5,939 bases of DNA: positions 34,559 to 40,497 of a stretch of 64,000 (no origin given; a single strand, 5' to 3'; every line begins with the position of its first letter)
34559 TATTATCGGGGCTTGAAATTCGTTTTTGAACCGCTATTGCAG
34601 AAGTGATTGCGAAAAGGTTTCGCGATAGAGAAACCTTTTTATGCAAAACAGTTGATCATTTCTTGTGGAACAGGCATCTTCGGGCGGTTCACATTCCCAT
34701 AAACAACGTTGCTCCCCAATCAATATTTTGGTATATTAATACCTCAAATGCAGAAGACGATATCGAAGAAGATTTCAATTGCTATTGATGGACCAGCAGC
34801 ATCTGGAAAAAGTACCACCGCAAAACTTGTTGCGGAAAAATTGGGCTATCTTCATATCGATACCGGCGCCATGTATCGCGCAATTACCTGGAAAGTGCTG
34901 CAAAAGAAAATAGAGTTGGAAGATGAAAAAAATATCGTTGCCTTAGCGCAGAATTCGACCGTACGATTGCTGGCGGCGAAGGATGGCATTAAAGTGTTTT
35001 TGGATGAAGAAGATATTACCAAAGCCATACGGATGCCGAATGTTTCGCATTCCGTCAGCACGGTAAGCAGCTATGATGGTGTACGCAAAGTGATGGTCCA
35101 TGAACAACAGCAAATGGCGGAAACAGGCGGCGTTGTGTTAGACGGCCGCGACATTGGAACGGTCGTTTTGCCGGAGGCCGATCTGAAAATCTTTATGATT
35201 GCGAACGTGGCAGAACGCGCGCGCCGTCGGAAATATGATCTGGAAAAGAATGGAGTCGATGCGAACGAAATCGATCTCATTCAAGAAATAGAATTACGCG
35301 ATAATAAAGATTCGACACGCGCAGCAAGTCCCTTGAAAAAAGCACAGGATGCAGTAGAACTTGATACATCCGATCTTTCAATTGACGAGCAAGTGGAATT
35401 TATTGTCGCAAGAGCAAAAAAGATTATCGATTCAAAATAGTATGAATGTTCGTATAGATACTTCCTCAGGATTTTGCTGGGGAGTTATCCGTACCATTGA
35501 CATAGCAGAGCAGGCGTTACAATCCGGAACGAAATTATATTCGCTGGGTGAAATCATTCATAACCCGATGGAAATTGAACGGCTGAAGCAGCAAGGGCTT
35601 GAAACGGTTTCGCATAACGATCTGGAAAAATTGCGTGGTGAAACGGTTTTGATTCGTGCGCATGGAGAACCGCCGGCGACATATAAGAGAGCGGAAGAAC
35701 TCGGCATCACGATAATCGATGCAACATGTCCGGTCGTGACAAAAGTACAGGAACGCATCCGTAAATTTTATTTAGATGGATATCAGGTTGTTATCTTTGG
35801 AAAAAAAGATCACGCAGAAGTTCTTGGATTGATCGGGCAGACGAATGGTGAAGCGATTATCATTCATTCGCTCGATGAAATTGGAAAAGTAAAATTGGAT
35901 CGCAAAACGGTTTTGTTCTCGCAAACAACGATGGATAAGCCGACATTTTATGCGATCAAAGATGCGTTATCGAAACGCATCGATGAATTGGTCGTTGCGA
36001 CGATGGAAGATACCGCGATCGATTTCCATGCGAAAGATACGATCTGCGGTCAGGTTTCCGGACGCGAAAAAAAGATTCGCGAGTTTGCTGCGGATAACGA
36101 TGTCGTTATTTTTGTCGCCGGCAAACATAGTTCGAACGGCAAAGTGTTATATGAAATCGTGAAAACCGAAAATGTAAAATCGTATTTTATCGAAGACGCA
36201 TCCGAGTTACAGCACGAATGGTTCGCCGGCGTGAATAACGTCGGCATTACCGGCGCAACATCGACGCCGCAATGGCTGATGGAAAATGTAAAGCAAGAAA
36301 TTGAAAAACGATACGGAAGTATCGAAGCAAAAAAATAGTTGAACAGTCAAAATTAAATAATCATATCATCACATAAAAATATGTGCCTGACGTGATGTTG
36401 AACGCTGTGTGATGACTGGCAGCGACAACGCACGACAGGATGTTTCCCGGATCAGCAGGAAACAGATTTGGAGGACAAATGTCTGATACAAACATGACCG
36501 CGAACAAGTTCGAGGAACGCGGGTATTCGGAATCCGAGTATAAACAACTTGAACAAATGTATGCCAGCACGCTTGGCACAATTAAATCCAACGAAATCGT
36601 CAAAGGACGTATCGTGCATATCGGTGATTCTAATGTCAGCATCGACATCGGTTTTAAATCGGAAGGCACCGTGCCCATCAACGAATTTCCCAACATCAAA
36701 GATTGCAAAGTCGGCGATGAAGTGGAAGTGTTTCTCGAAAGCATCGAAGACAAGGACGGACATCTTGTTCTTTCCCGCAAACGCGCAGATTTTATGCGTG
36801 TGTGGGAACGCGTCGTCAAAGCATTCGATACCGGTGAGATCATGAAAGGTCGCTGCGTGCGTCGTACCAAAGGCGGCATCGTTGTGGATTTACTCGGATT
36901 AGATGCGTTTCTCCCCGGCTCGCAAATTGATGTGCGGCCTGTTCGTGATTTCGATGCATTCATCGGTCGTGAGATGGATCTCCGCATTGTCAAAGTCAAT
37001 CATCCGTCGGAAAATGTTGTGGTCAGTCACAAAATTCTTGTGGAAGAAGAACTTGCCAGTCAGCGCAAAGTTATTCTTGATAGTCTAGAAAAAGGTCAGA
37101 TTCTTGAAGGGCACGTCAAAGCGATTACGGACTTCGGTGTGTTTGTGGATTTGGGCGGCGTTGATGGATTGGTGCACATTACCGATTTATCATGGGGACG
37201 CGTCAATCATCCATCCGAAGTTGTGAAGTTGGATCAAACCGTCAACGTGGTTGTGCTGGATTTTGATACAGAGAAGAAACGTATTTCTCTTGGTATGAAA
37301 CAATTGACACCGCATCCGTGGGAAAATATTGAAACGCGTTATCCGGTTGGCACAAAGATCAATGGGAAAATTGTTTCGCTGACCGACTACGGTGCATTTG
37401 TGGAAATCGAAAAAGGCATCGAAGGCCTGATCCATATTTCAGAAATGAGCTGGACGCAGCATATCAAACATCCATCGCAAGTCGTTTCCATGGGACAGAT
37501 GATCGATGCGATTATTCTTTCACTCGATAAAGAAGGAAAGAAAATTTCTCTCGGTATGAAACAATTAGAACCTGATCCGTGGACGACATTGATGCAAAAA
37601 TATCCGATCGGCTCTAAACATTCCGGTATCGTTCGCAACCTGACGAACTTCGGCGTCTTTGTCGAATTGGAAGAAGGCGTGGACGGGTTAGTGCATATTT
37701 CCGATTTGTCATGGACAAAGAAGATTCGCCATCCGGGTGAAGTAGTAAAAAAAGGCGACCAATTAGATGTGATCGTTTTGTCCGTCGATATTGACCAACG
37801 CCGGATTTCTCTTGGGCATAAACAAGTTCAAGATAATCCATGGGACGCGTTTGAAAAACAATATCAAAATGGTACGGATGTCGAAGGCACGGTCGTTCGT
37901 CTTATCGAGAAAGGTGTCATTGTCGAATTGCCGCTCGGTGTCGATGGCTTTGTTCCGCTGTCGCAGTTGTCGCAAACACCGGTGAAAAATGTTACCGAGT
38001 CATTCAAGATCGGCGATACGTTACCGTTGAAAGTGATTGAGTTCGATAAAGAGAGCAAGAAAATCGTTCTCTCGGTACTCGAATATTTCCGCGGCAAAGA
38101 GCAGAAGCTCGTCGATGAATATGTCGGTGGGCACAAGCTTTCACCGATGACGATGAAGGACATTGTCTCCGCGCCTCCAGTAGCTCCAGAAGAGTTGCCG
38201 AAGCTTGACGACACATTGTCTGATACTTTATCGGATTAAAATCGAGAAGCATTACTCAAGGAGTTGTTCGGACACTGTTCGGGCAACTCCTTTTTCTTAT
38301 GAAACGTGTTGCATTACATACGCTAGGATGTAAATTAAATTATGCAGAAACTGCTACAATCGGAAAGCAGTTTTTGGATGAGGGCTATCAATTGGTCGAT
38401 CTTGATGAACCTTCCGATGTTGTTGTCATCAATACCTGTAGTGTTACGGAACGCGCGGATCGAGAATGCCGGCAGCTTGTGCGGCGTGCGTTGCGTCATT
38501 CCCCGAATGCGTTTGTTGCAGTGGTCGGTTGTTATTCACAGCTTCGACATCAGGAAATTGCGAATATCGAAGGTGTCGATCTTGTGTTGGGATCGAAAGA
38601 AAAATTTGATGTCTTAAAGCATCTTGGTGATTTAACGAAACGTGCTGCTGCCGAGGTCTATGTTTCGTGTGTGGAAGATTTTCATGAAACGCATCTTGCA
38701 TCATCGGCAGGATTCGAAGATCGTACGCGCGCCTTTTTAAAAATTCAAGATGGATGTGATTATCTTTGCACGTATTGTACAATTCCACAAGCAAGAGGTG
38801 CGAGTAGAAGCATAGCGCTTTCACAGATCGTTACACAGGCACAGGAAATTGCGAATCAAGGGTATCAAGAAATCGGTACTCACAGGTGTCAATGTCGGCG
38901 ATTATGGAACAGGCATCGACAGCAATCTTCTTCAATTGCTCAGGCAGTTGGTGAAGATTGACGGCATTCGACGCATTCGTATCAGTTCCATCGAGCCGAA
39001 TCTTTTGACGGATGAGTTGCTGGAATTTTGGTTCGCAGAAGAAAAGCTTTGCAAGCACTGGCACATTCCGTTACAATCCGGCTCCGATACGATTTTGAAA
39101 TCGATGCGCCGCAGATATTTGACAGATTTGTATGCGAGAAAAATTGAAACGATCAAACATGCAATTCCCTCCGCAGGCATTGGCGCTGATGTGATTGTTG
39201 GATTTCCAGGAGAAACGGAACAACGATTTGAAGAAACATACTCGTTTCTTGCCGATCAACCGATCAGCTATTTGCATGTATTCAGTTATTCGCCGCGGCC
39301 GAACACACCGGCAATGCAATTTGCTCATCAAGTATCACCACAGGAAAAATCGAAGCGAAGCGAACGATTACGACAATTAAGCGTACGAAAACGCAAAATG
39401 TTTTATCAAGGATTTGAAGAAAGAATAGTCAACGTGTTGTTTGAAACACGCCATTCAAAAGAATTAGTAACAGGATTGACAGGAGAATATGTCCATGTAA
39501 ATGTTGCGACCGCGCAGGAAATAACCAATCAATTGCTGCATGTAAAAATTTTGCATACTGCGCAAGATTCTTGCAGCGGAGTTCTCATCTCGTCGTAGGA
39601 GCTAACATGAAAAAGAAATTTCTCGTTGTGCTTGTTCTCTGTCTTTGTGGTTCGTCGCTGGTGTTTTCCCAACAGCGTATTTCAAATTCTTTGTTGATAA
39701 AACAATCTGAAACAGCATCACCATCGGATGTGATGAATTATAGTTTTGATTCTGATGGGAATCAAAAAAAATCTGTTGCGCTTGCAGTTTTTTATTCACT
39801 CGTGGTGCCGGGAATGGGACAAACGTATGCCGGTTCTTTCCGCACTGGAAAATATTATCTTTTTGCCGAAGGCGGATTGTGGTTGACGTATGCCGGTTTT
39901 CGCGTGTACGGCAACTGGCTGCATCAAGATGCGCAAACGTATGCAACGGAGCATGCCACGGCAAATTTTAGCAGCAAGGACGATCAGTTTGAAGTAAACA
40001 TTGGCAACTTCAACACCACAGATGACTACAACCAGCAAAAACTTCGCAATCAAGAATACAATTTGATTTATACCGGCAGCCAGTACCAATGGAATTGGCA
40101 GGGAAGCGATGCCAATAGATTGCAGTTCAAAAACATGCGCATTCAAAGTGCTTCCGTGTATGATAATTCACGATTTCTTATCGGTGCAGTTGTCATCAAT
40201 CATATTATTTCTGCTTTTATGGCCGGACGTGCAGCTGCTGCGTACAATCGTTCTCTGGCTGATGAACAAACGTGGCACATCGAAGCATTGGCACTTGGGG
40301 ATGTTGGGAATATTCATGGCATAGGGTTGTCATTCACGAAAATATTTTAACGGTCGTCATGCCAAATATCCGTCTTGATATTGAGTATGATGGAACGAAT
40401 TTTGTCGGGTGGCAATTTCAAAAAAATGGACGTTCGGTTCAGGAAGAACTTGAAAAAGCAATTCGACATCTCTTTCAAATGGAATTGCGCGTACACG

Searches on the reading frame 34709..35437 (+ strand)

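Call 41: search_protein_families(library=pfam, proteins=[window:34709-35437:+], max_evalue=0.001)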
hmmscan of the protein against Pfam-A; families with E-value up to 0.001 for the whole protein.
window:34709-35437:+ (243 aa): 4 families
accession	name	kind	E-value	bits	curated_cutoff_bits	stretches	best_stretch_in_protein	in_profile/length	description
PF02224.24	Cytidylate_kin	-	2.1e-71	240.4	26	1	24-237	1-210/211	Cytidylate kinase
PF13189.12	Cytidylate_kin2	-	1.7e-07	32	28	1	24-176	2-130/176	Cytidylate kinase-like family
PF13207.12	AAA_17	-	7e-06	26.8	27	1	28-90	2-62/136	AAA domain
PF13238.12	AAA_18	-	3.2e-05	24.8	29.4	1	24-176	1-110/128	AAA domain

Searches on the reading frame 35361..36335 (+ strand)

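Call 41: search_protein_families(library=pfam, proteins=[window:35361-36335:+], max_evalue=0.001)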
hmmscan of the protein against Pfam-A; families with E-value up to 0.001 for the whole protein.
window:35361-36335:+ (325 aa): 1 family
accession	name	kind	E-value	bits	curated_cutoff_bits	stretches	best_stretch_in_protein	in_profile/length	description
PF02401.23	LYTB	-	4.5e-87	292.2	24.5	1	31-314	2-266/267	LytB protein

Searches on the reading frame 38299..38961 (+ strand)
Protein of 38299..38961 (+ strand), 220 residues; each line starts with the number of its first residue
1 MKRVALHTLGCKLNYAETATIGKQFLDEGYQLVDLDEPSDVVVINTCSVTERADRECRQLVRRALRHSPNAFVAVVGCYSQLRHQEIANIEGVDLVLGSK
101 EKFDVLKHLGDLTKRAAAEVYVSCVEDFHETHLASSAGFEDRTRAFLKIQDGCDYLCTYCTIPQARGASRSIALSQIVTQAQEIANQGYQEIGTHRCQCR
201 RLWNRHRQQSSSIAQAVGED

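Call 41: search_protein_families(library=pfam, proteins=[window:38299-38958:+], max_evalue=0.001)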
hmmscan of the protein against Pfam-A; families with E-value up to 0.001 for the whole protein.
window:38299-38958:+ (220 aa): 2 families
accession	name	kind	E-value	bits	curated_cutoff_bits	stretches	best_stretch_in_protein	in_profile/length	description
PF00919.26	UPF0004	-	1.2e-24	86.6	27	1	3-98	1-98/98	Uncharacterized protein family UPF0004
PF04055.27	Radical_SAM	-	2.5e-05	25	29.5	1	148-192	2-49/166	Radical SAM superfamily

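Call 70: find_encoding_contigs(protein=window:38299-38961:+, flank=2000, max_places=6)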
Protein window:38299-38961:+ (220 aa): no gene with exactly this product is on record in the collection.

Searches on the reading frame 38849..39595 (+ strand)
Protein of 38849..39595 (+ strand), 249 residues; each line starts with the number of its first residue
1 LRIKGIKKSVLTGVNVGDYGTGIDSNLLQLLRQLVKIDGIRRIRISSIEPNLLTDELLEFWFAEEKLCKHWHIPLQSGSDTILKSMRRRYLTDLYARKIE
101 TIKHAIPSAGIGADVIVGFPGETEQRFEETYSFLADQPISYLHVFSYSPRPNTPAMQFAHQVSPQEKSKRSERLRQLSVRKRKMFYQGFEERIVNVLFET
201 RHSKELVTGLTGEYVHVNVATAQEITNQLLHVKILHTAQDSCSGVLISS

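Call 41: search_protein_families(library=pfam, proteins=[window:38849-39595:+], max_evalue=0.001)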
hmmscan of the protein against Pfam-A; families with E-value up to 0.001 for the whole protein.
window:38849-39595:+ (249 aa): 1 family
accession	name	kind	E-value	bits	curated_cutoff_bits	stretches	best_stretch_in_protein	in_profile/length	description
PF04055.27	Radical_SAM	-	1.8e-13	51.4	29.5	1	6-134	46-166/166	Radical SAM superfamily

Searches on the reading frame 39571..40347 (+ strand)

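Call 41: search_protein_families(library=pfam, proteins=[window:39571-40347:+], max_evalue=0.001)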
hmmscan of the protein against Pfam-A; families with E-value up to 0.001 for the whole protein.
window:39571-40347:+ (259 aa): 1 family
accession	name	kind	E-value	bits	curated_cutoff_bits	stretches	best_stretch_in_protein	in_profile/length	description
PF18935.5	DUF5683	-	1.5e-05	25.5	26.7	1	67-173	3-103/151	Family of unknown function (DUF5683)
